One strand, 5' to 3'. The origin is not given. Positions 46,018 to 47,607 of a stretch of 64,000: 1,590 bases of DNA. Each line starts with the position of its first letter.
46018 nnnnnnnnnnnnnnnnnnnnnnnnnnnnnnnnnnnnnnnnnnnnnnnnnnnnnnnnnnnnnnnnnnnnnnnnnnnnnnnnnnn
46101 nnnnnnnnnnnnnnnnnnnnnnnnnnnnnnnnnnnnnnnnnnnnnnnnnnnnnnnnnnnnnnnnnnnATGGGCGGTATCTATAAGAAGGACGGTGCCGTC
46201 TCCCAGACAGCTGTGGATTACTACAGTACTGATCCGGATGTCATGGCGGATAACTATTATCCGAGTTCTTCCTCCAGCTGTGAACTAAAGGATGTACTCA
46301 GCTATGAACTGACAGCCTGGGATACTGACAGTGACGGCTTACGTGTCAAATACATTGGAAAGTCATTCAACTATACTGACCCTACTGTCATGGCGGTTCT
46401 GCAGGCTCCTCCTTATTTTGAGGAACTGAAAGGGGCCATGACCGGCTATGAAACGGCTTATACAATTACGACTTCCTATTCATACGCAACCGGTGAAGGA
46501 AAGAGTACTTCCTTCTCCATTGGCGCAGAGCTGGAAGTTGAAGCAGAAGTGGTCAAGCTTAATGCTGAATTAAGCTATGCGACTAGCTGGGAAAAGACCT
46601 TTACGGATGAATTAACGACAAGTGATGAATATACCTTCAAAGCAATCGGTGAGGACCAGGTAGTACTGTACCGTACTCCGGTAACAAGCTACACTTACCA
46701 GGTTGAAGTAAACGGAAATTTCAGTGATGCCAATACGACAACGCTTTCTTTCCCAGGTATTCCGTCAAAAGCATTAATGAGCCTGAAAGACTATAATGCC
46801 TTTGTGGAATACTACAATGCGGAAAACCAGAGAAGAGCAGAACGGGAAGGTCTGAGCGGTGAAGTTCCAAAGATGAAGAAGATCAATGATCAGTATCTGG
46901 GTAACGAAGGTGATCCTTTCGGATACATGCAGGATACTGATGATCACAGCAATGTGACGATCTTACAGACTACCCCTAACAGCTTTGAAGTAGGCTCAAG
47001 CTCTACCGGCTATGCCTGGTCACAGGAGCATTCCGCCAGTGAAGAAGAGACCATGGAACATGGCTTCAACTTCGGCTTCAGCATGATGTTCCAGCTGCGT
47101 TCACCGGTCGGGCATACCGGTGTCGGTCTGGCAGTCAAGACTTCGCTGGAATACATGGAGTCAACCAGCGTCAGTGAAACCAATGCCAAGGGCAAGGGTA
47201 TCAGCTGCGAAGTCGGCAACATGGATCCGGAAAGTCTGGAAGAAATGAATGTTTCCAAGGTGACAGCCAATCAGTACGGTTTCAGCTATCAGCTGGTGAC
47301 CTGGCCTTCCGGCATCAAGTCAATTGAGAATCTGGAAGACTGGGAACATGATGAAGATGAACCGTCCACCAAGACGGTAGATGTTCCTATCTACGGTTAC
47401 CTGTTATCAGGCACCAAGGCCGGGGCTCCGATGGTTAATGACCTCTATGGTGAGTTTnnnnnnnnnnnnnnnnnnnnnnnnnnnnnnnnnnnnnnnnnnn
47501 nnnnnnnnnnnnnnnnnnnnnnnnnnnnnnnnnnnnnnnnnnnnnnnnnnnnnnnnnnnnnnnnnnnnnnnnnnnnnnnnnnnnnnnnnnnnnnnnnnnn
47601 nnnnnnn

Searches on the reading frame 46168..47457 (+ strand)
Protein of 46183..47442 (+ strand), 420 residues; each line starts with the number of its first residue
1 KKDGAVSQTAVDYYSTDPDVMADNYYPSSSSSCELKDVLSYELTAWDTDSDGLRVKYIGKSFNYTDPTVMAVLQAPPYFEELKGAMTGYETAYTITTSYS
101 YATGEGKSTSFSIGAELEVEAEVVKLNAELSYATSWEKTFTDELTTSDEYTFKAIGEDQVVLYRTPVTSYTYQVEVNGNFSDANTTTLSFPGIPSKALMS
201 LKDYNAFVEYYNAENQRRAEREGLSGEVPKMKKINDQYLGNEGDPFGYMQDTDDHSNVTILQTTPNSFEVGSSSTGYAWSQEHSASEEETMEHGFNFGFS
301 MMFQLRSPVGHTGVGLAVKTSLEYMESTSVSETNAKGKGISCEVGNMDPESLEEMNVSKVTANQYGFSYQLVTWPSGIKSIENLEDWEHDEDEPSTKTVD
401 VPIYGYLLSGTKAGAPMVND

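Call 27: search_protein_families(library=pfam, proteins=[window:46183-47442:+], max_evalue=1)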
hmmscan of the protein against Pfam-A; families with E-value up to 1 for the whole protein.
window:46183-47442:+ (420 aa): 0 families

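Call 47: predict_structure(alignment_id=A2)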
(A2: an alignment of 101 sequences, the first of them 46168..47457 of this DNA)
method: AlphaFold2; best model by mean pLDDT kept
length: 430 residues; sequences in the alignment: 101
mean_pLDDT: 76.4   pTM: 0.65
mean pLDDT of the five models: 76.4, 73.3, 72.6, 71.5, 62.9
residues with pLDDT >= 90: 123; 70-90: 151; 50-70: 127; < 50: 29
segments of 3 or more residues with pLDDT < 50: 45-48, 128-141
pLDDT, mean of each block of 10 residues (from residue 1): 62 59 51 51 48 65 87 93 89 81 70 57 47 43 62 87 93 88 86 86 95 94 89 88 93 94 93 87 83 64 57 58 64 70 87 87 86 95 82 69 91 90 63
secondary structure, 60 per line:
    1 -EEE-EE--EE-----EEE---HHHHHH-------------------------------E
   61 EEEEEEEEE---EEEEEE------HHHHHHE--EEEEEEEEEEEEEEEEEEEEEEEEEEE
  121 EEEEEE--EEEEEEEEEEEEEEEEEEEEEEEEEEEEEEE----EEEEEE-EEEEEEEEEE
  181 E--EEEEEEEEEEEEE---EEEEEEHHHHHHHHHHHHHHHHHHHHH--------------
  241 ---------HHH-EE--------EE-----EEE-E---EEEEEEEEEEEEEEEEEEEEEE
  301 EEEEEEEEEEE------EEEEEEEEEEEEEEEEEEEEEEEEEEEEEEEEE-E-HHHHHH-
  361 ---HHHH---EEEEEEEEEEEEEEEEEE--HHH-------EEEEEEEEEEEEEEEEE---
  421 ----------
elements in order: E2-4 E17-19 H23-28 E60-69 E73-78 H85-90 E94-126 E129-159 E164-169 E171-181 E184-196 E200-205 H206-226 E271-273 E279-311 E318-350 H354-359 H364-367 E371-388 E401-417
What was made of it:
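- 46402..47427 (+): Undescribed 'two-hairpin' domain (aa 634-975), always fused behind the propeller. AF2 model, pLDDT 76 (call 47).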

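Call 50: fold_search(model_id=the predicted structure, library=pdb)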
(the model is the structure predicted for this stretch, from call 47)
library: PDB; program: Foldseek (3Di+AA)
matches with E <= 10: 669; with E <= 0.001: 32
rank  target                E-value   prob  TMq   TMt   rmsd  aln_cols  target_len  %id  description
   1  9u5s_A                5.7e-06  0.99  0.13  0.12  18.4       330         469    8  The structure of the BfpBG complex in the T4bP system (released 2025-11-05)
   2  7ah9_5O               6.4e-06  0.82  0.09  0.08  22.9       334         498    7  Substrate-engaged type 3 secretion system needle complex from Salmonella enterica typhimurium - SpaR state 1 (released 2021-03-17)
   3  7ah9_5J               8.7e-06  0.54  0.08  0.07  25.3       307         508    5  Substrate-engaged type 3 secretion system needle complex from Salmonella enterica typhimurium - SpaR state 1 (released 2021-03-17)
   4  7ah9_5P               9.2e-06  0.77  0.09  0.08  23.2       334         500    6  Substrate-engaged type 3 secretion system needle complex from Salmonella enterica typhimurium - SpaR state 1 (released 2021-03-17)
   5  7ah9_5M               1.1e-05  0.75  0.09  0.08  22.2       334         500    7  Substrate-engaged type 3 secretion system needle complex from Salmonella enterica typhimurium - SpaR state 1 (released 2021-03-17)
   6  7ah9_5B               1.2e-05  0.80  0.09  0.08  24.0       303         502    7  Substrate-engaged type 3 secretion system needle complex from Salmonella enterica typhimurium - SpaR state 1 (released 2021-03-17)
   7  7ah9_5K               1.4e-05  0.60  0.09  0.08  23.1       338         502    7  Substrate-engaged type 3 secretion system needle complex from Salmonella enterica typhimurium - SpaR state 1 (released 2021-03-17)
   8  7ah9_5C               1.8e-05  0.87  0.11  0.09  22.9       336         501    6  Substrate-engaged type 3 secretion system needle complex from Salmonella enterica typhimurium - SpaR state 1 (released 2021-03-17)
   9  8axl_A                1.9e-05  0.84  0.09  0.11  25.1       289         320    9  Outer membrane secretin pore of the type 3 secretion system of Shigella flexneri (released 2023-03-01)
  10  7ah9_5D               2.0e-05  0.63  0.09  0.08  25.4       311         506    6  Substrate-engaged type 3 secretion system needle complex from Salmonella enterica typhimurium - SpaR state 1 (released 2021-03-17)
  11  7ah9_5E               2.1e-05  0.75  0.09  0.08  22.8       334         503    8  Substrate-engaged type 3 secretion system needle complex from Salmonella enterica typhimurium - SpaR state 1 (released 2021-03-17)
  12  6dv6_A                2.4e-05  0.84  0.09  0.11  23.7       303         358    7  Structure of the Salmonella SPI-1 type III secretion injectisome secretin InvG (residues 176-end) in the open gate sta (released 2018-10-03)
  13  7ah9_5G               2.4e-05  0.63  0.09  0.08  25.5       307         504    6  Substrate-engaged type 3 secretion system needle complex from Salmonella enterica typhimurium - SpaR state 1 (released 2021-03-17)
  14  6dv3_A                2.8e-05  0.82  0.09  0.08  23.7       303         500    7  Structure of the Salmonella SPI-1 type III secretion injectisome secretin InvG in the open gate state (released 2018-10-03)
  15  9k8v_A                4.0e-05  0.82  0.12  0.13  21.7       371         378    5  Cryo-EM structure of the Type II secretion system protein from Vibrio cholerae (released 2025-10-29)
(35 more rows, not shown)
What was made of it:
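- On Beta-pore-forming toxins (aerolysin/ETX-MTX2, MACPF/CDC): Foldseek aerolysin-family hits have E ~1e-2 and TM <= 0.2 (call 50).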

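Call 54: find_related_loci(query=A3, collection=genome_contigs, flank=8000)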
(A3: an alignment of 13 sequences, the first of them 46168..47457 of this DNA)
Query A3 (430 aa) in genome_contigs; peptide patterns used: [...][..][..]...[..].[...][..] (x = any residue, [..] = any of these).
41 stretches matched a pattern; 31 encode a relative of the query (tblastn E <= 1e-3); 31 distinct loci.
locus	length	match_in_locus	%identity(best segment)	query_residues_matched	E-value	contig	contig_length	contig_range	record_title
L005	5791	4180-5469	99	1-430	0e+0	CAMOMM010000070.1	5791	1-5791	MAG: uncultured Firmicutes bacterium isolate SRR873601_bin.67_metaWRAP_v1.3_MAG genome assembly, contig: NODE_46472_leng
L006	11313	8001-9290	97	1-430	0e+0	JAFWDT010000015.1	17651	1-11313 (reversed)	MAG: Erysipelotrichaceae bacterium isolate RGIG5647 Sheep_Duodenum-3__c891, whole genome shotgun sequence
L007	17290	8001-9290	83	1-430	0e+0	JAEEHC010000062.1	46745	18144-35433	MAG: Erysipelotrichaceae bacterium isolate Tb.RUG.113 k141_8718392_flag=0_multi=19.0005_len=46745, whole genome shotgun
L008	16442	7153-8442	86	1-430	0e+0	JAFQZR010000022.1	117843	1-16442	MAG: Erysipelotrichaceae bacterium isolate RGIG2297 Goat_Duodenum-6__c190080, whole genome shotgun sequence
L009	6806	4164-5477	48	1-430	5e-134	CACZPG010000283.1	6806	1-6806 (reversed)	MAG: uncultured Lachnospiraceae bacterium isolate RUG12819 genome assembly, contig: RUG12819_asm_283, whole genome shotg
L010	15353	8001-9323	46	1-430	4e-122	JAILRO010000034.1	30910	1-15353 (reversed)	MAG: Lachnospiraceae bacterium isolate RUI386 k141_14131880_flag=0_multi=15.0000_len=30910, whole genome shotgun sequenc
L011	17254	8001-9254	47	13-429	3e-118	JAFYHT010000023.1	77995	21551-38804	MAG: Erysipelotrichaceae bacterium isolate RGIG7102 Water_buffalos_Abomasum-1__c256102, whole genome shotgun sequence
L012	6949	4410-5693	33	1-430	5e-62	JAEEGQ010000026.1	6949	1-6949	MAG: Lachnospiraceae bacterium isolate Tb.RUG.102 k141_1675470_flag=0_multi=20.0486_len=6949, whole genome shotgun seque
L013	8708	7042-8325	32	1-430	6e-61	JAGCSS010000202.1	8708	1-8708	MAG: Lachnospiraceae bacterium isolate RGIG10088 Yak_Rumen-1__c1271126, whole genome shotgun sequence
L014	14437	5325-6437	29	31-420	3e-42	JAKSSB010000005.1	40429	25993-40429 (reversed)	MAG: Lachnospiraceae bacterium isolate Horse_feces270 MAG270_5, whole genome shotgun sequence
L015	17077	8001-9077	33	43-426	2e-41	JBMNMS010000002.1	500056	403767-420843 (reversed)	MAG: Anaerovoracaceae bacterium isolate SBF912LR0HQ0007 contig_57018, whole genome shotgun sequence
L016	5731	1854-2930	33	43-430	1e-40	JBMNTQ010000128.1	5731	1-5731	MAG: Christensenellales bacterium isolate SBF912SR6HQ0014 scaffold_25876_c1, whole genome shotgun sequence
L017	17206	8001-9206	31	41-430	5e-40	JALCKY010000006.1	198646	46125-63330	MAG: Lachnospiraceae bacterium isolate UW_DM_LCO1_1 Ga0455823_0065, whole genome shotgun sequence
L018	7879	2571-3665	32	48-426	1e-39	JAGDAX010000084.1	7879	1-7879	MAG: Clostridia bacterium isolate RGIG10301 Yak_Rumen.Co__c3315649, whole genome shotgun sequence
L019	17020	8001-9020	31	38-385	4e-39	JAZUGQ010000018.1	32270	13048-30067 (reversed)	MAG: Lachnospiraceae bacterium isolate T1900045284_TH20190054.MAGScoT_cleanbin_000023 SGB_5976_k141_1191147, whole genom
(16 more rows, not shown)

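Call 60: search_protein_representatives(alignment_id=A3)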
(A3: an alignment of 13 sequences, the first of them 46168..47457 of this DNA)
Query: 13 sequences, 418 profile positions. Proteins with E-value up to 0.001 (for the whole library): 1234; up to 1e-10: 804; up to 1e-30: 234. The best 150 are listed.
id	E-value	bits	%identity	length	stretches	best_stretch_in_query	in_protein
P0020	5.0e-168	575.6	-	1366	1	2-418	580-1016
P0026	1.9e-161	553.9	-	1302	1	1-417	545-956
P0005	1.5e-160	551.0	-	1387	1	1-416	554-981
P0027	7.6e-157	538.8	-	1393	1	1-418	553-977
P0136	1.3e-153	528.1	-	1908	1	5-417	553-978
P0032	7.6e-151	519.0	-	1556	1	2-409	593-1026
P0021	9.1e-149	512.2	-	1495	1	1-417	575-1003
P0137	4.4e-147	506.6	-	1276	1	5-417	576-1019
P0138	5.1e-147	506.4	-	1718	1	5-417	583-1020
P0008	2.7e-146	504.0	-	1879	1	8-417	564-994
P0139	1.6e-137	475.1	-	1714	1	36-416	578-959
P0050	1.8e-137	474.9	-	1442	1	1-417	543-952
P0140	5.1e-136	470.2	-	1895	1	9-417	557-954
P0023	2.3e-130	451.5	-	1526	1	2-416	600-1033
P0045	4.8e-130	450.5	-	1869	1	1-417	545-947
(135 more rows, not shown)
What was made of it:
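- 46402..47427 (+): A profile search finds 1234 cluster representatives, with the domain at about residues 550-1000 in nearly all (call 60).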

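Call 64: fold_search(model_id=the predicted structure, library=viral)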
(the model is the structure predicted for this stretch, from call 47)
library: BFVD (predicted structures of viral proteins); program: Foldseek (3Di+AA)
matches with E <= 10: 795; with E <= 0.001: 4
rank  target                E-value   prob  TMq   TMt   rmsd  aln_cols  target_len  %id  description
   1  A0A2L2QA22            1.4e-08  1.00  0.18  0.17  14.3       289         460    2  Histidine-rich glycoprotein-like [Human betaherpesvirus 6A]
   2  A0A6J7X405            1.7e-05  0.47  0.08  0.07  35.8       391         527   10  Uncharacterized protein [uncultured Caudovirales phage]
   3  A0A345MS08            1.6e-04  0.66  0.10  0.10  21.6       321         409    5  (no name in the UniProt tables at hand)
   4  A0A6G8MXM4            9.7e-04  0.21  0.06  0.05  34.4       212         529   14  Collagen-like triple helix repeat-containing protein [Cedratvirus kamchatka]
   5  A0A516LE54            1.5e-03  0.28  0.06  0.11  33.2       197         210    9  (no name in the UniProt tables at hand)
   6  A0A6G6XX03            3.3e-03  0.12  0.08  0.06  36.6       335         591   12  (no name in the UniProt tables at hand)
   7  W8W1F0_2              3.4e-03  0.15  0.07  0.04  32.6       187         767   16  Uncharacterized protein [Invertebrate iridescent virus 22]
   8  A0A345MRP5            4.2e-03  0.11  0.07  0.09  32.9       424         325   12  (no name in the UniProt tables at hand)
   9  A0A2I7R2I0            4.2e-03  0.10  0.07  0.06  37.4       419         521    8  (no name in the UniProt tables at hand)
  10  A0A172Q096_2          9.3e-03  0.07  0.06  0.03  40.7       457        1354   10  F5/8 type C domain-containing protein [Acinetobacter phage vB_AbaM_ME3]
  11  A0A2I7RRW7            1.0e-02  0.20  0.07  0.05  35.3       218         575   11  Tip attachment protein J central straight fiber domain-containing protein [Vibrio phage 1.224.A._10N.261.48.B1]
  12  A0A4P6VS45            1.2e-02  0.12  0.06  0.08  36.5       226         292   10  Collagen triple helix repeat containing protein [Mimivirus LCMiAC02]
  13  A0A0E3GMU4            1.3e-02  0.13  0.07  0.13  30.9       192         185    7  Uncharacterized protein [Streptomyces phage TP1604]
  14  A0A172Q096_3          1.3e-02  0.06  0.05  0.02  57.8       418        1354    7  F5/8 type C domain-containing protein [Acinetobacter phage vB_AbaM_ME3]
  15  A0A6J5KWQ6            1.3e-02  0.30  0.11  0.07  35.9       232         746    9  Uncharacterized protein [uncultured Caudovirales phage]
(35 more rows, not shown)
